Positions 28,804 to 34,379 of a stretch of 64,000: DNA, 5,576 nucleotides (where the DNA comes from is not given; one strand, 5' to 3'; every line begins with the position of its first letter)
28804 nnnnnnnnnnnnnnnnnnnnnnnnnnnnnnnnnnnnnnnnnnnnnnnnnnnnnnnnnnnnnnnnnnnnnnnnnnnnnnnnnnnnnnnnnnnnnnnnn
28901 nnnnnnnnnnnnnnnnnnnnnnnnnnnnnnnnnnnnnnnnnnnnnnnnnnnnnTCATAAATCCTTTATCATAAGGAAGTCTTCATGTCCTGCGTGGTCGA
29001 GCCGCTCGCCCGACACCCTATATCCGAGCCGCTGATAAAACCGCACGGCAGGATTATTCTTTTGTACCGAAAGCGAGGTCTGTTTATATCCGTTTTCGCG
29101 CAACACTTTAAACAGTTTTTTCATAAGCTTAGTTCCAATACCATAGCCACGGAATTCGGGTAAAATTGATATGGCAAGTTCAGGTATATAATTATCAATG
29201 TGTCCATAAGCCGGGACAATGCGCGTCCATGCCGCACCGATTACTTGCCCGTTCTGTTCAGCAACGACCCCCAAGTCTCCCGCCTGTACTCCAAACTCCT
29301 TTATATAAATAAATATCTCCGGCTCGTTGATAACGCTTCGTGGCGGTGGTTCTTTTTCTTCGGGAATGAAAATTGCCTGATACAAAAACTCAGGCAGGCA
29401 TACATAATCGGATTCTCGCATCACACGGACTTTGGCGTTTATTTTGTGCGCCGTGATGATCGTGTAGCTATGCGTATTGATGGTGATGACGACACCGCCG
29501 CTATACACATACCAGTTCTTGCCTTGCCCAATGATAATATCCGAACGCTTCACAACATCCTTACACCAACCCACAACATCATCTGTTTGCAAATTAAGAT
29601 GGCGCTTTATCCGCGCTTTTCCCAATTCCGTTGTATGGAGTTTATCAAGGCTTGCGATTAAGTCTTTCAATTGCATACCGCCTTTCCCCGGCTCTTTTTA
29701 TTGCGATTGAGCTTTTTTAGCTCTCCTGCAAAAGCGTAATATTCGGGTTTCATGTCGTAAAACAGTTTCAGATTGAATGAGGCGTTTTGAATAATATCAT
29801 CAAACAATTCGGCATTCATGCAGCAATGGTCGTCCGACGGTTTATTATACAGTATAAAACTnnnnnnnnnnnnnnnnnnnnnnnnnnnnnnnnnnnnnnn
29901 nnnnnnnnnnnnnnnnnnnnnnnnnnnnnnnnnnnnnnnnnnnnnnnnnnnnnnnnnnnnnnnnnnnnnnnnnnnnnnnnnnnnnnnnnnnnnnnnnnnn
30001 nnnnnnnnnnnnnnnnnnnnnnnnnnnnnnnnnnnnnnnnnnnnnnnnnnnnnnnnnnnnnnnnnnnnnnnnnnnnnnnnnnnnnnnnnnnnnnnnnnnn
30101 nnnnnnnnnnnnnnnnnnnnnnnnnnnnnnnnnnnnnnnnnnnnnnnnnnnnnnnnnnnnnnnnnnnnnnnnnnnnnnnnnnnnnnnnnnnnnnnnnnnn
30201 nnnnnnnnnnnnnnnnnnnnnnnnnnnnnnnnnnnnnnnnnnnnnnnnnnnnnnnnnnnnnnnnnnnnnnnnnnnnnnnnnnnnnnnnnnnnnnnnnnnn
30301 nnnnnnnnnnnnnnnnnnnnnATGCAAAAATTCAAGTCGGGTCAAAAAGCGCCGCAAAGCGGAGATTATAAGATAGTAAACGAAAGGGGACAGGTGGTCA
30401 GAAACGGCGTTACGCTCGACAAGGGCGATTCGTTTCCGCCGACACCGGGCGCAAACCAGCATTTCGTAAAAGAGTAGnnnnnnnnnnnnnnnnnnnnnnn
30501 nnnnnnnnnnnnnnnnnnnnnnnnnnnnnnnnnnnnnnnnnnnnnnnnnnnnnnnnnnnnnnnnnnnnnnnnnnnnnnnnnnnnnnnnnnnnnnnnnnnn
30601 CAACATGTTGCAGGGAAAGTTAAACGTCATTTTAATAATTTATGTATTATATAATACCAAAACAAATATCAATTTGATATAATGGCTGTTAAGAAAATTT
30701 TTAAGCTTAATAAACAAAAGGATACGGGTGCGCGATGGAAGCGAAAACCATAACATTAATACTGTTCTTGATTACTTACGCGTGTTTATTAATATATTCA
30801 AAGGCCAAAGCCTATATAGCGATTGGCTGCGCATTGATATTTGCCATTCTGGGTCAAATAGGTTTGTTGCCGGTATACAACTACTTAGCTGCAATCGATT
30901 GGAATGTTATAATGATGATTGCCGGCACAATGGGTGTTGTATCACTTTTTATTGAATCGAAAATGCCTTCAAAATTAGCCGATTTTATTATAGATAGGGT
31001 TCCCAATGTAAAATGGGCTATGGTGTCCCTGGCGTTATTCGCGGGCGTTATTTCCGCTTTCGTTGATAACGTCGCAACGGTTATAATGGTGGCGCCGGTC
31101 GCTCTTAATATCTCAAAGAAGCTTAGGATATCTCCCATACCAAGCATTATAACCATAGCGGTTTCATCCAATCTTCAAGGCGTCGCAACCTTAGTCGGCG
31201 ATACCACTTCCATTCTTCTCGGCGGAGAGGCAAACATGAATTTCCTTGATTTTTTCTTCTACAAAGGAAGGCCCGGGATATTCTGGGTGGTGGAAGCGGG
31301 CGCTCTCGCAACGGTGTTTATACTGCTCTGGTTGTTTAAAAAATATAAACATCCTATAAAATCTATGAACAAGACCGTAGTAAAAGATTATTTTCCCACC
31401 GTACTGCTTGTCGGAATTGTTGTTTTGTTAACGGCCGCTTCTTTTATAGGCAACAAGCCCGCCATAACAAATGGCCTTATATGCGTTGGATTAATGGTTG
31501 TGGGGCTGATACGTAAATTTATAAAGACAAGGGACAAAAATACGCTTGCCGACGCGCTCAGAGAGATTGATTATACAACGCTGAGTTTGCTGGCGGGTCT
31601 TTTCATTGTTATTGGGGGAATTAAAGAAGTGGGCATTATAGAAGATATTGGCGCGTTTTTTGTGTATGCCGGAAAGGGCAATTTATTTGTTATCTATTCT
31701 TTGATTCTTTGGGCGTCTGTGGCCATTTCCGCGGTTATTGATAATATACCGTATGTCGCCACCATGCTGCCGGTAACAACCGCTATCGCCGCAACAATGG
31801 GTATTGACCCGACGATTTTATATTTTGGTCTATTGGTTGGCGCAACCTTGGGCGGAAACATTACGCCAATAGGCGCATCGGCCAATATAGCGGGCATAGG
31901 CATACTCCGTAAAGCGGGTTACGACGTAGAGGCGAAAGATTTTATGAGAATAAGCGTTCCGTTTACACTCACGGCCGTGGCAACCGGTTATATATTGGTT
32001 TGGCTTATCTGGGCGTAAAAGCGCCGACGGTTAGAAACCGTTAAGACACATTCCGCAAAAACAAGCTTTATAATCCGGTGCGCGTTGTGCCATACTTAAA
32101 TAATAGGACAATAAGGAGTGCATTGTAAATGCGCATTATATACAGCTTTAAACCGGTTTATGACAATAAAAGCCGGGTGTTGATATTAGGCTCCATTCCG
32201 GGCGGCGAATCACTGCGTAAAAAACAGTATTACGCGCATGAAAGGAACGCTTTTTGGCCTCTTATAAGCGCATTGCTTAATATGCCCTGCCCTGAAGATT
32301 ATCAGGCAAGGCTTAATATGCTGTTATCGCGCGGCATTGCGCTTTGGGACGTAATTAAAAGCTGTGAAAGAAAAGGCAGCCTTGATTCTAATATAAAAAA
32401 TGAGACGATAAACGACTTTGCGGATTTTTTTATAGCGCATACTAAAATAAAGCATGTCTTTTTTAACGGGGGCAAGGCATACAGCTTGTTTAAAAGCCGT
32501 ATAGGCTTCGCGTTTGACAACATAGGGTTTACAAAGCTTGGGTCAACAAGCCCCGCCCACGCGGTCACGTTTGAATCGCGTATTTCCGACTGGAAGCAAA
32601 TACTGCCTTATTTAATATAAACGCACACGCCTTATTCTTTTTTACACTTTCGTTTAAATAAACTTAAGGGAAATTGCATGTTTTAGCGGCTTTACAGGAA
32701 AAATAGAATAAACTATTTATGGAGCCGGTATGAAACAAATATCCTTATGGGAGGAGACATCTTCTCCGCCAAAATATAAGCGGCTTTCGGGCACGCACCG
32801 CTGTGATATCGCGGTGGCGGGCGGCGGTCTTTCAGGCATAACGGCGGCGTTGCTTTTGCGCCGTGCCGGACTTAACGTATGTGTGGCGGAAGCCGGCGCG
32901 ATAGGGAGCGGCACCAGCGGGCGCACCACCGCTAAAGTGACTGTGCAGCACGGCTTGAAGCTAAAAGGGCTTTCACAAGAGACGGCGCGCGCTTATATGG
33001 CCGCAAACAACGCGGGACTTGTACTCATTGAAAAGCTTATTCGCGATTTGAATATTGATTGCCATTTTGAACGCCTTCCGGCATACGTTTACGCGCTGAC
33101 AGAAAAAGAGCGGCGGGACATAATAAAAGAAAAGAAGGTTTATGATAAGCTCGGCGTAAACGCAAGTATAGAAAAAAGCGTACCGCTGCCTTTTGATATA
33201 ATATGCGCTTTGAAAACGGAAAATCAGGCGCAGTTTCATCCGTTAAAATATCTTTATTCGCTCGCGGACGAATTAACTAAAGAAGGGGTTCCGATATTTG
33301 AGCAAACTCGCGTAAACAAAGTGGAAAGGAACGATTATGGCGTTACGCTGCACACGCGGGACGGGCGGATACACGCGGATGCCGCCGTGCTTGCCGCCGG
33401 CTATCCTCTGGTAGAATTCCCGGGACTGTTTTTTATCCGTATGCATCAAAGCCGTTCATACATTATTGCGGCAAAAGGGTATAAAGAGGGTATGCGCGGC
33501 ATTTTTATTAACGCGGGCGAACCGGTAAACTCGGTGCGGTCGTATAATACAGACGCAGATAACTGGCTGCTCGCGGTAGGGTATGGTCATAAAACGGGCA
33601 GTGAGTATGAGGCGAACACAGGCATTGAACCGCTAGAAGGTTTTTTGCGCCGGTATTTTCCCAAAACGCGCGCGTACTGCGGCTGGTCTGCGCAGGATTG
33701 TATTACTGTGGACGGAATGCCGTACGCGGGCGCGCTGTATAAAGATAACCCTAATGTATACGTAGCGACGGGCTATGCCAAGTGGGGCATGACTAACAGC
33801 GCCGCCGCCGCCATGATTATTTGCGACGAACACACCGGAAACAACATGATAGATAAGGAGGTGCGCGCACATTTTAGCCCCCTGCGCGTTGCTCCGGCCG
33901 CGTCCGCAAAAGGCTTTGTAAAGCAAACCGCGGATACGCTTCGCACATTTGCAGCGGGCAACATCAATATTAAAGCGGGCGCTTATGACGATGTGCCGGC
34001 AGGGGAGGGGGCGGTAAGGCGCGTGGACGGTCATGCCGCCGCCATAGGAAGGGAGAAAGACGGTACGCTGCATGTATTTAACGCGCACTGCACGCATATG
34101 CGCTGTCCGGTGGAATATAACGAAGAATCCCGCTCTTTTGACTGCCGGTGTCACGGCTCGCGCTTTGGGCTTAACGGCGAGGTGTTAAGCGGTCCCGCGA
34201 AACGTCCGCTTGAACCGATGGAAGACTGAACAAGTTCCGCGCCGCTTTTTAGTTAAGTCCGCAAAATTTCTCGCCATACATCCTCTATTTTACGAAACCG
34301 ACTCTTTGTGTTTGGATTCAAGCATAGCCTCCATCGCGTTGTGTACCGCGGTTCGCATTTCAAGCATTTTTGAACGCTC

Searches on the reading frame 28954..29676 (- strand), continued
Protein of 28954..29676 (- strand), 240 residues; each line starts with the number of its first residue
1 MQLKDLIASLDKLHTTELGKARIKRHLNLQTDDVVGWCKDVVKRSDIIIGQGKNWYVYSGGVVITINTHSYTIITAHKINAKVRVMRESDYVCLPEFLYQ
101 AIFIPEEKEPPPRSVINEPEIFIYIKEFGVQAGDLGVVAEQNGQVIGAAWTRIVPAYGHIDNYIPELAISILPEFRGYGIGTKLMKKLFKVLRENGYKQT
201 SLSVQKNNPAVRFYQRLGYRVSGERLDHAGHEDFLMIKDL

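Call 38: find_encoding_contigs(protein=P0255, flank=4000, max_places=8)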
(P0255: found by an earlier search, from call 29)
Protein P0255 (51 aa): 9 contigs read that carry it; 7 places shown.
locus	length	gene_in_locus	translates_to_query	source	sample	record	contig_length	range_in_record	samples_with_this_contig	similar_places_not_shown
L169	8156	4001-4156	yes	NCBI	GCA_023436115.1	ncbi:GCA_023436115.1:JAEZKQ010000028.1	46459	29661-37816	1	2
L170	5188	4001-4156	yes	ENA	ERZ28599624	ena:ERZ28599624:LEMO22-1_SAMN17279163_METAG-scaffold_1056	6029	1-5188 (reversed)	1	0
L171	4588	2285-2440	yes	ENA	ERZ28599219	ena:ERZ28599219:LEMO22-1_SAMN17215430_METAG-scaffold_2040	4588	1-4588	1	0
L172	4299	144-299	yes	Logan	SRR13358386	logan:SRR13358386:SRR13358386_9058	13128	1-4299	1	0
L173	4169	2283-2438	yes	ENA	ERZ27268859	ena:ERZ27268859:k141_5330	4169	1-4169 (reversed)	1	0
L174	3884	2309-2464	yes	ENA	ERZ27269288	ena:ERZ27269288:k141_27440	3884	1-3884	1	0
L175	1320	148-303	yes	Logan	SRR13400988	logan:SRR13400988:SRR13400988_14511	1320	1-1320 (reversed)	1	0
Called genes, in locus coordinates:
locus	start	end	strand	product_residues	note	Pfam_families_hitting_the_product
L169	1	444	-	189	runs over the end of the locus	PF00156:Pribosyltran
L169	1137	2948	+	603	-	PF00535:Glycos_transf_2, PF10111:Glyco_tranf_2_2 (weak), PF13641:Glyco_tranf_2_3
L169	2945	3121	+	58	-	PF00483:NTP_transferase (weak), PF12804:NTP_transf_3 (weak)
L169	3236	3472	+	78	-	-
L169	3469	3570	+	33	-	-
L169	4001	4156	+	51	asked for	PF14168:YjzC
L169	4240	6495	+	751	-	PF01136:Peptidase_U32, PF12392:DUF3656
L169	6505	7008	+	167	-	PF03167:UDG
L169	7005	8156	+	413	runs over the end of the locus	PF02906:Fe_hyd_lg_C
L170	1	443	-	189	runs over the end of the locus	PF00156:Pribosyltran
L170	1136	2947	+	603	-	PF00535:Glycos_transf_2, PF10111:Glyco_tranf_2_2 (weak), PF13506:Glyco_transf_21 (weak), PF13641:Glyco_tranf_2_3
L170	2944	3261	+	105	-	PF00483:NTP_transferase, PF12804:NTP_transf_3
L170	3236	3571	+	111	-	-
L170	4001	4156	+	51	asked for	PF14168:YjzC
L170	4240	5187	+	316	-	?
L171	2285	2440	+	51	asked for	PF14168:YjzC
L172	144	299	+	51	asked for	PF14168:YjzC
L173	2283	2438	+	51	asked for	PF14168:YjzC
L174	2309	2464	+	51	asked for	PF14168:YjzC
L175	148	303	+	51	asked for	PF14168:YjzC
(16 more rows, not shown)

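Call 39: find_encoding_contigs(protein=P0249, flank=4000, max_places=8)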
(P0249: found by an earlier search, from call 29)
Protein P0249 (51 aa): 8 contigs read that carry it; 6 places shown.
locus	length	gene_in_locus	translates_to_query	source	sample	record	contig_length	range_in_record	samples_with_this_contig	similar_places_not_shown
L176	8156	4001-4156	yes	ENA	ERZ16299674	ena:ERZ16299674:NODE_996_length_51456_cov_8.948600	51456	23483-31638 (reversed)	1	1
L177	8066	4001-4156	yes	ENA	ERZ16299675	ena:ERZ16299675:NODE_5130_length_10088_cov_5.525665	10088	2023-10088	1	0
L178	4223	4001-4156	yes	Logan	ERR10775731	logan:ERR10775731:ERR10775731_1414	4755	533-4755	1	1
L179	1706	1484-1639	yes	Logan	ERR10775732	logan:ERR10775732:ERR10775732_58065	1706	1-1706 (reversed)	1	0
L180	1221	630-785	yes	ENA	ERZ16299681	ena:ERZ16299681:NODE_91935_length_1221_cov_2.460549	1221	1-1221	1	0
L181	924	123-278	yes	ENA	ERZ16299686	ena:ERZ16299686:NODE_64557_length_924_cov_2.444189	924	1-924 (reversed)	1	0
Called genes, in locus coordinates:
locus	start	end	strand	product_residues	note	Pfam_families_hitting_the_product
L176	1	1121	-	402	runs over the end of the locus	PF07690:MFS_1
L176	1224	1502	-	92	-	-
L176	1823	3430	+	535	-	PF07969:Amidohydro_3 (weak), PF01979:Amidohydro_1 (faint)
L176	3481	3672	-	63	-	PF09962:DUF2196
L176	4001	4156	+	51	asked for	PF14168:YjzC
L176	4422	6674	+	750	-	PF01136:Peptidase_U32, PF12392:DUF3656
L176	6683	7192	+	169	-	PF03167:UDG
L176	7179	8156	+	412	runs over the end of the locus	PF02906:Fe_hyd_lg_C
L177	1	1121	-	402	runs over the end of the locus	PF07690:MFS_1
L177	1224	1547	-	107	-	-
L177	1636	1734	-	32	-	-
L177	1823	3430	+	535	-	PF07969:Amidohydro_3 (weak), PF01979:Amidohydro_1 (faint)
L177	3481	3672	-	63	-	PF09962:DUF2196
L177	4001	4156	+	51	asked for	PF14168:YjzC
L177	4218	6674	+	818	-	PF01136:Peptidase_U32, PF12392:DUF3656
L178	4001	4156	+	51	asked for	PF14168:YjzC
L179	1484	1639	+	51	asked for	PF14168:YjzC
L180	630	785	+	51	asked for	PF14168:YjzC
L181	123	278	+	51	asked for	PF14168:YjzC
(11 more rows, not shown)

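Call 44: find_encoding_contigs(protein=P0244, flank=6000, max_places=4)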
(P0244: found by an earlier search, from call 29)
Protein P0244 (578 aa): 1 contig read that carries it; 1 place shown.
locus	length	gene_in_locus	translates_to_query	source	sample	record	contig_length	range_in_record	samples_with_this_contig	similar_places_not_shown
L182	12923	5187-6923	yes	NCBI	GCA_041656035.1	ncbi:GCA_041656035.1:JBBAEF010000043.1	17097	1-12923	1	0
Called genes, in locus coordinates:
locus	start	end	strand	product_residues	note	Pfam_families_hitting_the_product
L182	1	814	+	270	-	PF00528:BPD_transp_1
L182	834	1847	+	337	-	PF04041:Glyco_hydro_130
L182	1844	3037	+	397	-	PF07221:GlcNAc_2-epim, PF03663:Glyco_hydro_76 (weak)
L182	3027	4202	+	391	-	PF04041:Glyco_hydro_130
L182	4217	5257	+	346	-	PF20511:PMI_typeI_cat, PF07883:Cupin_2 (faint), PF21621:MPI_cupin_dom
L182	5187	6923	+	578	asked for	PF02878:PGM_PMM_I, PF02879:PGM_PMM_II, PF02880:PGM_PMM_III, PF00408:PGM_PMM_IV (weak)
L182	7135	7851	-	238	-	PF12636:DUF3781, PF00583:Acetyltransf_1, PF13673:Acetyltransf_10, PF08445:FR47, PF13508:Acetyltransf_7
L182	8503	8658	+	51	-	PF14168:YjzC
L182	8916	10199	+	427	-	PF03600:CitMHS, PF06808:DctM (faint)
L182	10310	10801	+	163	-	PF03167:UDG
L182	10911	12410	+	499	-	PF01266:DAO, PF01494:FAD_binding_3 (weak), PF07992:Pyr_redox_2 (faint), PF13738:Pyr_redox_3 (faint), PF01593:Amino_oxidase (faint), PF00355:Rieske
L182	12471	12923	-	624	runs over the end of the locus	PF13439:Glyco_transf_4, PF13579:Glyco_trans_4_4, PF00534:Glycos_transf_1, PF13692:Glyco_trans_1_4, PF13524:Glyco_trans_1_2 (weak), PF01553:Acyltransferase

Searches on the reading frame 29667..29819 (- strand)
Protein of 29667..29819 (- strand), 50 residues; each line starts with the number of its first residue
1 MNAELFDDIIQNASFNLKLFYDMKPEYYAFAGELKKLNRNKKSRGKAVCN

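Call 13: search_protein_families(library=pfam, proteins=[window:29667-29819:-], max_evalue=0.01)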
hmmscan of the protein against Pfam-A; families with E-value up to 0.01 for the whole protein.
window:29667-29819:- (50 aa): 0 families

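Call 29: list_cluster_members(proteins=[P0121, P0001, window:29667-29819:-, window:30322-30477:+])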
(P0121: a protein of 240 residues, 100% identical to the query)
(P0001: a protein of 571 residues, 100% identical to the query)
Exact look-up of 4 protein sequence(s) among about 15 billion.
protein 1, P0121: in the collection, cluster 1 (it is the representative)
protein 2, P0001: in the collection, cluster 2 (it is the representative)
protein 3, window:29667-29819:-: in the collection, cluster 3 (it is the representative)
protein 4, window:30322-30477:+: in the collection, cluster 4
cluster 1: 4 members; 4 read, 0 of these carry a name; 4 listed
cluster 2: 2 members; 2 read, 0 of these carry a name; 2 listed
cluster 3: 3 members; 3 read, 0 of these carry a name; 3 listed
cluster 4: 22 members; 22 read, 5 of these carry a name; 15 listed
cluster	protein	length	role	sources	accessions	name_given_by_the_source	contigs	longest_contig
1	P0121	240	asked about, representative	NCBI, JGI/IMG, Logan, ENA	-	-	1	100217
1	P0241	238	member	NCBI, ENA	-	-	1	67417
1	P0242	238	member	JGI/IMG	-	-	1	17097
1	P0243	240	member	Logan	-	-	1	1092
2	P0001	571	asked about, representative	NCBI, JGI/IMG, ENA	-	-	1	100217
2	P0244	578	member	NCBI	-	-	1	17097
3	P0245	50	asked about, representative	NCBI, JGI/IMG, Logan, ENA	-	-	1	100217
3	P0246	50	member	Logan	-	-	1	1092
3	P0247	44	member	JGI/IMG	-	-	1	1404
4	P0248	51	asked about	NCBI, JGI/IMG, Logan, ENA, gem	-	-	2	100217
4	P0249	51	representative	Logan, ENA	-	-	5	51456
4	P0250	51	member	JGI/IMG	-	hypothetical protein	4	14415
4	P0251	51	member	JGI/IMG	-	hypothetical protein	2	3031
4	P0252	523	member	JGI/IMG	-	peptide/nickel transport system substrate-binding protein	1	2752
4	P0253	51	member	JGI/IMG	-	hypothetical protein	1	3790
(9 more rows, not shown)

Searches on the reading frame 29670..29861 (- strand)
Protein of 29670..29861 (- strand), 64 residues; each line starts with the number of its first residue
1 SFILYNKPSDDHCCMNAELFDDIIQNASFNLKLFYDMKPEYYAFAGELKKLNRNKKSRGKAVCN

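Call 47: search_protein_families(library=pfam, proteins=[window:29670-29861:-], max_evalue=10)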
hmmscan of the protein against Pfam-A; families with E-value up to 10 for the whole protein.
seq(64 aa): 0 families

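Call 48: find_homologous_proteins(query=window:29670-29861:-, max_evalue=0.001)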
Query seq(64 aa) (64 aa): 4 proteins with E <= 0.001 among 4 candidates.
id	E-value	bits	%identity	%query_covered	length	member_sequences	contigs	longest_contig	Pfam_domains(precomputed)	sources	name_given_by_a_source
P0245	4.2e-25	104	100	78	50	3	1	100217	-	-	-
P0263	1.1e-19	87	75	83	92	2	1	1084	-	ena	-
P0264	2.9e-19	86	74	83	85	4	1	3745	-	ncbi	-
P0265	4.4e-19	85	72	84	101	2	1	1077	-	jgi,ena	-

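Call 50: find_encoding_contigs(protein=P0264, flank=4000, max_places=6)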
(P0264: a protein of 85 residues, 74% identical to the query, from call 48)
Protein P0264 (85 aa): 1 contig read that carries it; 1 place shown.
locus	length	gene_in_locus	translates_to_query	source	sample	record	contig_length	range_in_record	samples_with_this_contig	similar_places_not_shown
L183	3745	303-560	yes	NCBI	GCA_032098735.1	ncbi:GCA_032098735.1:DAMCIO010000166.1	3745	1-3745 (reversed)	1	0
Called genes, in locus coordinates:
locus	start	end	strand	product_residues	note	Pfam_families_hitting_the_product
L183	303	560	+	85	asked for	-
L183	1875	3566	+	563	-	PF00672:HAMP, PF00989:PAS (weak), PF08448:PAS_4 (faint), PF13188:PAS_8 (weak), PF13426:PAS_9, PF00990:GGDEF, PF13487:HD_5, PF01966:HD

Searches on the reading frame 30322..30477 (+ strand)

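Call 13: search_protein_families(library=pfam, proteins=[window:30322-30477:+], max_evalue=0.01)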
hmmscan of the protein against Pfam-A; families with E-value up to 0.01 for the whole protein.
window:30322-30477:+ (51 aa): 1 family
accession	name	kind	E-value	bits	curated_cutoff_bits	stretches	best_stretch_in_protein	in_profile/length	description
PF14168.11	YjzC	-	2.7e-10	40.8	25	1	2-48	5-53/55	YjzC-like protein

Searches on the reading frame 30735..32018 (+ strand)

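Call 13: search_protein_families(library=pfam, proteins=[window:30735-32018:+], max_evalue=0.01)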
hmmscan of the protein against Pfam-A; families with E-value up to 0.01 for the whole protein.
window:30735-32018:+ (427 aa): 2 families
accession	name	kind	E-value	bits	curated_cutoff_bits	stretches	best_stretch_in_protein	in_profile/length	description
PF03600.22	CitMHS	-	2.7e-52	178.4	31.9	2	23-369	9-336/336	Citrate transporter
PF06808.19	DctM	-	2.3e-07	30.4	23.8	1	207-417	202-403/413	Tripartite ATP-independent periplasmic transporter, DctM component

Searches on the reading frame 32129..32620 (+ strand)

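Call 13: search_protein_families(library=pfam, proteins=[window:32129-32620:+], max_evalue=0.01)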
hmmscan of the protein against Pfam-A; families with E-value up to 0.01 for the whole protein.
window:32129-32620:+ (163 aa): 1 family
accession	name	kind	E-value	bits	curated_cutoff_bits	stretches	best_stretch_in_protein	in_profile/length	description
PF03167.25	UDG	-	3e-10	40.8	24.3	1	10-154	3-132/141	Uracil DNA glycosylase superfamily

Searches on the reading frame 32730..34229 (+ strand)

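Call 64: search_protein_families(library=pfam, proteins=[window:32730-34229:+], max_evalue=0.00001)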
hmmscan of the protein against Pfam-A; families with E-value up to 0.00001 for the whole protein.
window:32730-34229:+ (499 aa): 6 families
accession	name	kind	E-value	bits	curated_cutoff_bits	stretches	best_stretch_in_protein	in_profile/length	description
PF01266.30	DAO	-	6.5e-45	154.6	27.9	1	26-366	1-352/353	FAD dependent oxidoreductase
PF00355.32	Rieske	-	7.8e-14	51.8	20.3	1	416-495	5-85/88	Rieske [2Fe-2S] domain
PF13738.12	Pyr_redox_3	-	1.2e-06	28.5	30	0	173-225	82-134/305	Pyridine nucleotide-disulphide oxidoreductase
PF07992.20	Pyr_redox_2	-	2e-06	27.9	26.1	0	178-225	189-237/291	Pyridine nucleotide-disulphide oxidoreductase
PF01593.30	Amino_oxidase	-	3.4e-06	27.1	19.8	0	178-227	210-258/443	Flavin containing amine oxidoreductase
PF01494.25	FAD_binding_3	-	6.2e-06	26.1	22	0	25-214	2-142/349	FAD binding domain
